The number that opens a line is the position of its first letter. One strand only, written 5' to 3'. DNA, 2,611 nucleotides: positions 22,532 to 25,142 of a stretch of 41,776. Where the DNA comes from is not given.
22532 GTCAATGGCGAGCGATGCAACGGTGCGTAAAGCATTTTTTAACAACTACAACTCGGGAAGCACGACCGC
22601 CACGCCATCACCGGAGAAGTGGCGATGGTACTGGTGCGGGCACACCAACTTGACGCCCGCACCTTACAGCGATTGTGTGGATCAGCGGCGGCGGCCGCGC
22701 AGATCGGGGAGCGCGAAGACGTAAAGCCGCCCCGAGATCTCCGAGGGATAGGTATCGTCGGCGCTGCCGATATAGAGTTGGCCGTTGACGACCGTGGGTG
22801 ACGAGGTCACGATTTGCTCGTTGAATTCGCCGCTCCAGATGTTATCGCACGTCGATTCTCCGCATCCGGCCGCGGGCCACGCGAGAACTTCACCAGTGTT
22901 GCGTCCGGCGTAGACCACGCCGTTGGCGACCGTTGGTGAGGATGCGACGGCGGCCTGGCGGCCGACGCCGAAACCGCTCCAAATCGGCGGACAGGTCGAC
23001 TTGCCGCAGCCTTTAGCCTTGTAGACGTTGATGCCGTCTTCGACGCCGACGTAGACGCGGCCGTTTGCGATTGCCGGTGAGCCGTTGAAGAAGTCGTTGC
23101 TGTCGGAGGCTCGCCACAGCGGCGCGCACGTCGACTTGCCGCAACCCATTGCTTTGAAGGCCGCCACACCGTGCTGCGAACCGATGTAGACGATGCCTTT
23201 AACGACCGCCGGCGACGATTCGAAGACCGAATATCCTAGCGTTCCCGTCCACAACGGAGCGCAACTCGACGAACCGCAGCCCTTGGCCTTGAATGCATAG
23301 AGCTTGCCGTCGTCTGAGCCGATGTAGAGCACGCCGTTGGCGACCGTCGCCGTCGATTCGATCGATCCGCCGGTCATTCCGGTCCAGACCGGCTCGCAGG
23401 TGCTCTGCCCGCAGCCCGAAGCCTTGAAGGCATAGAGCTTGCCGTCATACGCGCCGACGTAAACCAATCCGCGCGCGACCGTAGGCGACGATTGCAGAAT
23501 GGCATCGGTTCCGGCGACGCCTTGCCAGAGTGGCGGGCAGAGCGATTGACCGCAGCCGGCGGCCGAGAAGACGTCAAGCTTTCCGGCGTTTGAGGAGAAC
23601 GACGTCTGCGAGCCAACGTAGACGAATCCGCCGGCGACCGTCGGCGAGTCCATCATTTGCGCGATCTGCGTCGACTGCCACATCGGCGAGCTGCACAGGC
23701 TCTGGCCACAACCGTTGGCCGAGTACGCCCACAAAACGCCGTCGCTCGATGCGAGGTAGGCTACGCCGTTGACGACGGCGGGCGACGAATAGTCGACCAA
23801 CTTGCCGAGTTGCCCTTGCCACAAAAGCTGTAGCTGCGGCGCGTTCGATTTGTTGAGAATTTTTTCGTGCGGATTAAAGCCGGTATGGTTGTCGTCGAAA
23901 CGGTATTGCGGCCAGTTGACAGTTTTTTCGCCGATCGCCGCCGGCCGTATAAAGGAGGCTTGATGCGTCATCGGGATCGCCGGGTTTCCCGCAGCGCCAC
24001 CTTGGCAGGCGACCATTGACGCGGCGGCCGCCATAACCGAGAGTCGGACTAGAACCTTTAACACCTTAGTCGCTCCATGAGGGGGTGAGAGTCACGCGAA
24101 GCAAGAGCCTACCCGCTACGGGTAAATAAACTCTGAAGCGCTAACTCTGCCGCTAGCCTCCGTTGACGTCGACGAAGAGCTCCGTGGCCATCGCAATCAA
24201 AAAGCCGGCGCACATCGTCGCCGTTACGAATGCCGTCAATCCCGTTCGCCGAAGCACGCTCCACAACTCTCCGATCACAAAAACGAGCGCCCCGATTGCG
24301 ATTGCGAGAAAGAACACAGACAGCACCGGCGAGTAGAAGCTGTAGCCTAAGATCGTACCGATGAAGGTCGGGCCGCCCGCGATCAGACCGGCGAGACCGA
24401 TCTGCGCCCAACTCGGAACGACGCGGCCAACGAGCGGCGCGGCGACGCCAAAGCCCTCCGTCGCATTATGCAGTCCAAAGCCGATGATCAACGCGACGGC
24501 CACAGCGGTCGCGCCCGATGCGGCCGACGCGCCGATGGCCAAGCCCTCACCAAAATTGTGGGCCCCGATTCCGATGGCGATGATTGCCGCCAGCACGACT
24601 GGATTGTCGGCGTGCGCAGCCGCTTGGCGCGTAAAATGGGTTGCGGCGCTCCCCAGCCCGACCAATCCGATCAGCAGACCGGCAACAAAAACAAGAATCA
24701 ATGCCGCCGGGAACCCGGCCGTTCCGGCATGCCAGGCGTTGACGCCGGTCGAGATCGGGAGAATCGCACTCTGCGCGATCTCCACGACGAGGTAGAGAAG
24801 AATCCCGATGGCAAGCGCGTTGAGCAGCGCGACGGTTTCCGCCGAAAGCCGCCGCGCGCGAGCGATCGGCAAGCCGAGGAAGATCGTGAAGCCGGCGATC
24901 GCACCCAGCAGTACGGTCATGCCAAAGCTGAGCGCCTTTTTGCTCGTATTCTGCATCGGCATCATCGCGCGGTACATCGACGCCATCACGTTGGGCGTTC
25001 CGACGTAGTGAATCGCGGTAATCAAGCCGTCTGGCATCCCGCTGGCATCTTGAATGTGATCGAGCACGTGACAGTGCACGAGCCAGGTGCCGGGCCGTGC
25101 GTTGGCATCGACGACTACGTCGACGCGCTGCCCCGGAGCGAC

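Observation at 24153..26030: Single-polypeptide fusion of a secreted multicopper oxidase to a ZIP metal permease: candidate oxidase-coupled metal transporter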

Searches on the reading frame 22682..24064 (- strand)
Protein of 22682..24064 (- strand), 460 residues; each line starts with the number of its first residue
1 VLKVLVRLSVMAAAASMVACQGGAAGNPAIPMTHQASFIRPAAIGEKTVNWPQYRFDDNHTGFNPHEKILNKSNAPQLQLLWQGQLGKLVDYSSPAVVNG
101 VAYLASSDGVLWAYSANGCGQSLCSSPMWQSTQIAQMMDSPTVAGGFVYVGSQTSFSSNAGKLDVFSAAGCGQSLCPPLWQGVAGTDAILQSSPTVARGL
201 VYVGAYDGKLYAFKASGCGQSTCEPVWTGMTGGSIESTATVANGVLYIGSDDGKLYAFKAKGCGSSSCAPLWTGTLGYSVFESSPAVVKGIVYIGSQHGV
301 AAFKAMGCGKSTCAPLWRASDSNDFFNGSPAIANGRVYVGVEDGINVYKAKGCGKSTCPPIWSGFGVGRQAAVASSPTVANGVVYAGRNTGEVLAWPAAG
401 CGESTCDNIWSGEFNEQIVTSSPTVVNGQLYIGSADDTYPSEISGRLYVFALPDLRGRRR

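Call 11: search_protein_families(library=pfam, proteins=[window:22682-24064:-], max_evalue=0.001)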
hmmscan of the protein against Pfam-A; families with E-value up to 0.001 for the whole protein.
window:22682-24064:- (460 aa): 2 families
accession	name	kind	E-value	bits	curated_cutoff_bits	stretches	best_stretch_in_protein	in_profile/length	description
PF13570.13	Beta-prop_ACSF4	-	1.9e-18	67.4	133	1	190-426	51-264/329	Beta-alanine-activating enzyme, beta-propeller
PF13360.13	PQQ_2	-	5.2e-16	59.4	27.6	2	80-261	55-225/233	Outer membrane protein assembly factor BamB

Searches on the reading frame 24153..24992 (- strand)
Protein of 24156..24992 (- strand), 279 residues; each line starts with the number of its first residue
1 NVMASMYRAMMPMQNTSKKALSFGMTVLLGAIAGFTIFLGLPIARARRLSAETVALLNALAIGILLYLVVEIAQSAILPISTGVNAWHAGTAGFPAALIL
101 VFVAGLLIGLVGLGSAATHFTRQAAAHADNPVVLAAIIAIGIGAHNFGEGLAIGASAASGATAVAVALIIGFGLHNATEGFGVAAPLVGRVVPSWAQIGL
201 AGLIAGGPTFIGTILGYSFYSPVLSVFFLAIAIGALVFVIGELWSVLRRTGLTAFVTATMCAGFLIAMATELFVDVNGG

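Call 10: search_solved_structures(query=window:24156-24992:-, max_evalue=10, show_alignments=3)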
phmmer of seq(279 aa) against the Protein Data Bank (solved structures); distinct sequences matched with E-value up to 10: 3.
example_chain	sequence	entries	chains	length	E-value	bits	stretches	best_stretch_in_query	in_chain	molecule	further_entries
5tsa_A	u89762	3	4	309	0.31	13.8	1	21-269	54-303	Membrane protein | Putative membrane protein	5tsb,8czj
7z6m_A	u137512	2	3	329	0.53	13.1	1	21-269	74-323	Putative membrane protein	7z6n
8ght_A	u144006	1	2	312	0.54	13.1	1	20-269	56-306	Putative membrane protein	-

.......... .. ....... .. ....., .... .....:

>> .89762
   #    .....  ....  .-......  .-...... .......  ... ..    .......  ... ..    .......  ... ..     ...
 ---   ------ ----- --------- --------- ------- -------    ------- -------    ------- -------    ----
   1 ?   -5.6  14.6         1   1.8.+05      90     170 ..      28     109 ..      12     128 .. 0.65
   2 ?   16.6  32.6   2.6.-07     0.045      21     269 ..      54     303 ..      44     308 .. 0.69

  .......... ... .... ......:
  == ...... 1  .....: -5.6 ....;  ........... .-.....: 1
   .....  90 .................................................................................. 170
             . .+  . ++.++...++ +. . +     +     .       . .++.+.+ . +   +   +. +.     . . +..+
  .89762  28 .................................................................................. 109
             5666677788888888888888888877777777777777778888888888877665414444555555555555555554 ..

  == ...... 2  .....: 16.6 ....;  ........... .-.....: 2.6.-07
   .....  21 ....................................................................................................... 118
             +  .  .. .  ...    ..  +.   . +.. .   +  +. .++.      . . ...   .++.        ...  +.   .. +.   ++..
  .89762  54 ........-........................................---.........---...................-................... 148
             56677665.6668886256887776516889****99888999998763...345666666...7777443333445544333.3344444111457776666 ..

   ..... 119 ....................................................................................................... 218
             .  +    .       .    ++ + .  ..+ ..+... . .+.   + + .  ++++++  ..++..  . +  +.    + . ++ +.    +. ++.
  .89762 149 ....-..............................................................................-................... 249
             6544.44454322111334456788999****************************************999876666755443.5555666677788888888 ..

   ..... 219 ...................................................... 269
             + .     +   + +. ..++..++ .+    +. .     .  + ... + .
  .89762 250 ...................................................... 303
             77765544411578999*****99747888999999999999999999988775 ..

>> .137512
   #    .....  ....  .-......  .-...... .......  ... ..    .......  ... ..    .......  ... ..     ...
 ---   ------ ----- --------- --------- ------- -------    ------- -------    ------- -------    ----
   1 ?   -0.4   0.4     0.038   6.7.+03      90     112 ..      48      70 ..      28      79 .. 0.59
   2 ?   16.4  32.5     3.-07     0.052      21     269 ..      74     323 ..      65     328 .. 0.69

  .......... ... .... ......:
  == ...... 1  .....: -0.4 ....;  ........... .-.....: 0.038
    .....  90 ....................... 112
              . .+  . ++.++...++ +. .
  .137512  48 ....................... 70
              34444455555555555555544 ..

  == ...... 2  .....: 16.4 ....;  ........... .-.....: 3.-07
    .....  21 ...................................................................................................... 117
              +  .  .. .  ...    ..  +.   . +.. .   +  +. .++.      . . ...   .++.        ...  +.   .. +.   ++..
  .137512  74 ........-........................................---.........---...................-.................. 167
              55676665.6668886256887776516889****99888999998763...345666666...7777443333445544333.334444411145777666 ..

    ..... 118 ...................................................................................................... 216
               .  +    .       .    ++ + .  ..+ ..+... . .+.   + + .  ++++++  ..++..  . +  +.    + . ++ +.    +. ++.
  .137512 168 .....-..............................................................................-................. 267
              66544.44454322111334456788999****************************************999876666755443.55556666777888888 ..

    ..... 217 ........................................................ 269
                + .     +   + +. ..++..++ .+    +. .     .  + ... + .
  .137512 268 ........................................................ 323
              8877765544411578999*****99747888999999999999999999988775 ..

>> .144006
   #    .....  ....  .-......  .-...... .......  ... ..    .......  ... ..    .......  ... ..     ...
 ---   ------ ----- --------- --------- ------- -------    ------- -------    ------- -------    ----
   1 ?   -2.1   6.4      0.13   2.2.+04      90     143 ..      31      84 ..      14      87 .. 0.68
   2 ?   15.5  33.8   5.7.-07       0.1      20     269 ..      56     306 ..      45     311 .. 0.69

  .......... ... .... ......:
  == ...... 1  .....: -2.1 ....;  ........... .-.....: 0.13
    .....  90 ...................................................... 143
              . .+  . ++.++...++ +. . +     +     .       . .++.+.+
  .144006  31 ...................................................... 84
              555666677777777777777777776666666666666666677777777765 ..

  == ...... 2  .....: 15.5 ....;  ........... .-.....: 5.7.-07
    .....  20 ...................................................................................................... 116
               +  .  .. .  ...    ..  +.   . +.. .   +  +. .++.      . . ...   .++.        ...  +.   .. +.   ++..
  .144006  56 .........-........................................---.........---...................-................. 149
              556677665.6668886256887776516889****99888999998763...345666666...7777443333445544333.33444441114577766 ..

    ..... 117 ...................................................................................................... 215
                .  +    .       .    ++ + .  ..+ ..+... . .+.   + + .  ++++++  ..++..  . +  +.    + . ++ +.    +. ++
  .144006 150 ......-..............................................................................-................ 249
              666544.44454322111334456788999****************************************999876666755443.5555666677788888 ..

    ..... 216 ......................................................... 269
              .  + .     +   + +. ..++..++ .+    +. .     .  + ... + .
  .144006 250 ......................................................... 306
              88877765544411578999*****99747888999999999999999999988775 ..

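Call 38: search_solved_structures(query=A2, max_evalue=1, show_alignments=1)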
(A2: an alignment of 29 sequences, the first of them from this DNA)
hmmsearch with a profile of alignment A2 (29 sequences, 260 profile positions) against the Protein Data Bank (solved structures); distinct sequences matched with E-value up to 1: 7.
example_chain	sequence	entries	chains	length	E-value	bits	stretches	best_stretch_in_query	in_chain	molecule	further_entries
8j1m_A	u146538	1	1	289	8.9e-12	48.1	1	77-253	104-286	Putative membrane protein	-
5tsa_A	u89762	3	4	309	2.1e-11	46.9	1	8-253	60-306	Membrane protein | Putative membrane protein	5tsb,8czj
7z6m_A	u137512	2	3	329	2.5e-11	46.6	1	8-253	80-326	Putative membrane protein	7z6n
8ght_A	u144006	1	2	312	2.5e-11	46.6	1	8-253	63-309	Putative membrane protein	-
6pgi_A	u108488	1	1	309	2e-09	40.4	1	8-253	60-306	BbZIP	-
8qag_A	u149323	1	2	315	0.00025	23.7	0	55-115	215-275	sc-CC-6-95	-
2wu2_C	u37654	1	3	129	0.03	16.9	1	21-110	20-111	SUCCINATE DEHYDROGENASE CYTOCHROME B556 SUBUNIT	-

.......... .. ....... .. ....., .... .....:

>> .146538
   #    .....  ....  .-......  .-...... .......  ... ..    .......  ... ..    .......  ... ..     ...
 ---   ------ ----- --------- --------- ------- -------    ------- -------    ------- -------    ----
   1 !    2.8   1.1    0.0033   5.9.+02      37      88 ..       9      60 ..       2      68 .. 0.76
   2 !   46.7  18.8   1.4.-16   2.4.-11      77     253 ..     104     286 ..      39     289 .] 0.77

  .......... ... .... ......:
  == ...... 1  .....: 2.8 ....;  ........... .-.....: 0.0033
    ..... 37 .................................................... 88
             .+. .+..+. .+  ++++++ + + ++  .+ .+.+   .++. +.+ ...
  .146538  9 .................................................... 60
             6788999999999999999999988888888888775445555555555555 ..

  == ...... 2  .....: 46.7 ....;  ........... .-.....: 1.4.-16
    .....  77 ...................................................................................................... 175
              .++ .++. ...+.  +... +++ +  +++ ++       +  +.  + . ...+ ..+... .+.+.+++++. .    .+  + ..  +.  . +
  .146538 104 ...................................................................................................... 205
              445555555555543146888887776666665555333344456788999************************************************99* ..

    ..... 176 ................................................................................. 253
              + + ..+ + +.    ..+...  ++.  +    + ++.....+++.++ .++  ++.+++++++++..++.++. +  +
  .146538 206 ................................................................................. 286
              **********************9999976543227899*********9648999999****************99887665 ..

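Call 64: search_protein_families(library=ncbifam, proteins=[window:24156-24944:-], max_evalue=1)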
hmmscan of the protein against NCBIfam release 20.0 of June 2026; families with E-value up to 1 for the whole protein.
seq(263 aa): 1 family
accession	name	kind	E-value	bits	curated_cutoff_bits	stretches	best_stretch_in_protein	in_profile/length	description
NF003243.0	PRK04201.1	equivalog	1.4e-09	37.6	252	1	9-247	7-254/266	zinc transporter ZupT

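Call 101: predict_structure(alignment_id=A7)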
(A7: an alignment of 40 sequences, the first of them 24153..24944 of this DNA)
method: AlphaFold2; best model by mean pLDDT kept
length: 263 residues; sequences in the alignment: 40
mean_pLDDT: 93.7   pTM: 0.89
mean pLDDT of the five models: 93.7, 92.4, 92.3, 91.9, 91.7
residues with pLDDT >= 90: 234; 70-90: 23; 50-70: 6; < 50: 0
segments of 3 or more residues with pLDDT < 50: none
pLDDT, mean of each block of 10 residues (from residue 1): 89 97 94 92 96 96 95 91 97 96 84 89 97 95 92 92 95 94 97 97 93 97 97 95 98 90 65
secondary structure, 60 per line:
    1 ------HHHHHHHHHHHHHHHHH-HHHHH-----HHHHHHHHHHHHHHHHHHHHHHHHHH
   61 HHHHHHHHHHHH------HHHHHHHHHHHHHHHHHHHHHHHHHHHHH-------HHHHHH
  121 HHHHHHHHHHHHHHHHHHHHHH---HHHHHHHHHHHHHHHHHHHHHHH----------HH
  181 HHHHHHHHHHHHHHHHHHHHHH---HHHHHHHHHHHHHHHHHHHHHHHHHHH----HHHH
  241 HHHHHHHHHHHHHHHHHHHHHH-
elements in order: H7-23 H25-29 H35-72 H79-107 H115-142 H146-168 H179-202 H206-232 H237-262

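Call 104: fold_search(model_id=the predicted structure, library=pdb)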
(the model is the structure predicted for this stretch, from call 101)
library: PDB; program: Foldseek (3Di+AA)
matches with E <= 10: 336; with E <= 0.001: 10
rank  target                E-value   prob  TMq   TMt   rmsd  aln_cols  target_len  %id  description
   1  5tsa                  3.6e-06  1.00  0.54  0.60   6.1       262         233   24  Crystal structure of the Zrt-/Irt-like protein from Bordetella bronchiseptica with bound Zn2+ (released 2017-09-20)
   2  6pgi                  7.7e-06  1.00  0.57  0.63   5.5       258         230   26  Asymmetric functions of a binuclear metal cluster within the transport pathway of the ZIP transition metal transporters (released 2019-12-11)
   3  7z6n_A                9.6e-06  1.00  0.60  0.58   6.0       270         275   23  Crystal structure of Zn2+-transporter BbZIP in a metal-stripped state (released 2022-08-10)
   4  5tsb                  1.6e-05  1.00  0.53  0.60   6.3       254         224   24  Crystal structure of the Zrt-/Irt-like protein from Bordetella bronchiseptica with bound Cd2+ (released 2017-09-20)
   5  7z6m                  1.9e-05  1.00  0.56  0.60   5.7       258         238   26  Crystal structure of Zn2+-transporter BbZIP in a cadmium bound state (released 2022-08-10)
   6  8czj_B                6.4e-05  1.00  0.58  0.53   6.4       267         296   26  A bacteria Zrt/Irt-like protein in the apo state (released 2023-02-22)
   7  8czj_A                1.1e-04  1.00  0.58  0.53   6.4       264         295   26  A bacteria Zrt/Irt-like protein in the apo state (released 2023-02-22)
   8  8j1m                  1.2e-04  1.00  0.58  0.54   5.7       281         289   25  Crystal structure of a crosslinked variant of BbZIP (released 2024-11-13)
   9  8ght_A                2.0e-04  1.00  0.56  0.50   6.1       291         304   22  Cryo-electron microscopy structure of the zinc transporter from Bordetella bronchiseptica (released 2023-06-21)
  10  7z6n_B                4.4e-04  1.00  0.55  0.55   6.2       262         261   25  Crystal structure of Zn2+-transporter BbZIP in a metal-stripped state (released 2022-08-10)
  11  4us4                  1.0e-01  0.51  0.27  0.19  12.4       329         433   14  Crystal Structure of the Bacterial NSS Member MhsT in an Occluded Inward-Facing State (lipidic cubic phase form) (released 2014-09-24)
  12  7qoa_A                1.9e-01  0.63  0.33  0.25   9.4       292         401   16  Structure of CodB, a cytosine transporter in an outward-facing conformation (released 2022-07-13)
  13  7qoa_B                2.2e-01  0.63  0.33  0.26   9.3       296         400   14  Structure of CodB, a cytosine transporter in an outward-facing conformation (released 2022-07-13)
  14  5j4i_A                2.2e-01  0.47  0.31  0.22  11.0       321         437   18  Crystal Structure of the L-arginine/agmatine antiporter from E. coli at 2.2 Angstroem resolution (released 2016-08-31)
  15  9a52_A                2.6e-01  0.41  0.30  0.22  13.4       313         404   13  Integrative model of YCSG-FABL by crosslinking MS and deep learning (released 2024-09-18)
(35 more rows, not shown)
